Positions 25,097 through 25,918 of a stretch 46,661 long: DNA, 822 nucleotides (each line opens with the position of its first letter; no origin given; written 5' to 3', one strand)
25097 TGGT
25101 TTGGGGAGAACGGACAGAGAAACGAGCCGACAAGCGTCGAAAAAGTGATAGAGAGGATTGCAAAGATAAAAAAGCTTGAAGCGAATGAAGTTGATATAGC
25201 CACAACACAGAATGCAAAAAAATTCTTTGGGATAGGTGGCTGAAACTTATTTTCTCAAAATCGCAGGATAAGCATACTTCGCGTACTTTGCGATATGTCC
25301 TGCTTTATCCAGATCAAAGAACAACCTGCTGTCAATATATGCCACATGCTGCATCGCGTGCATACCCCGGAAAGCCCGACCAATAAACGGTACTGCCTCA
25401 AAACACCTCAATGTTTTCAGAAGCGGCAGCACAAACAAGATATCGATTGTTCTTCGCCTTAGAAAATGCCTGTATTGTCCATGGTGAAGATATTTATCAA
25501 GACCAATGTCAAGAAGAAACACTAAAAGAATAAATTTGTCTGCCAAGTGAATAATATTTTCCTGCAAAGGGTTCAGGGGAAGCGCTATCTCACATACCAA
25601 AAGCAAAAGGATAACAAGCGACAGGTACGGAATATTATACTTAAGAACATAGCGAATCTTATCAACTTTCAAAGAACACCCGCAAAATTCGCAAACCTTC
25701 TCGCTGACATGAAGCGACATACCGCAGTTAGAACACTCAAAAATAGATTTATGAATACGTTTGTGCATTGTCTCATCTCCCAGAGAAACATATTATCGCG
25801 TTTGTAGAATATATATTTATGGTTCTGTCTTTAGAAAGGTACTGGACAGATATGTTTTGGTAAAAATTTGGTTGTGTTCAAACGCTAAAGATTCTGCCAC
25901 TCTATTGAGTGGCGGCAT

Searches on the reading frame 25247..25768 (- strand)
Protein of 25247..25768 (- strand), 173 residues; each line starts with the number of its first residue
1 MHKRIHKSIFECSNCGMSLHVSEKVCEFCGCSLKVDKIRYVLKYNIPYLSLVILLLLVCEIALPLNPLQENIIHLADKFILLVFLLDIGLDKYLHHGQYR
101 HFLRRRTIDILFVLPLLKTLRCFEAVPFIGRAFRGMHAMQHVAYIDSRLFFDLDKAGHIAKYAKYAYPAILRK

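Call 9: search_protein_families(library=pfam, proteins=[window:25247-25768:-], max_evalue=0.001)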
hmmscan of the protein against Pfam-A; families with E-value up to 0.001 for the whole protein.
window:25247-25768:- (173 aa): 0 families

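Call 27: search_protein_families(library=pfam, proteins=[window:25247-25768:-], max_evalue=0.01)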
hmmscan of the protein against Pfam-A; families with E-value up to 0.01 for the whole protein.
window:25247-25768:- (173 aa): 1 family
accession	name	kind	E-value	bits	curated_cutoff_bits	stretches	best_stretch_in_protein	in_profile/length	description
PF12773.13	DZR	-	0.0097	16.5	27.3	0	12-34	1-23/45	Double zinc ribbon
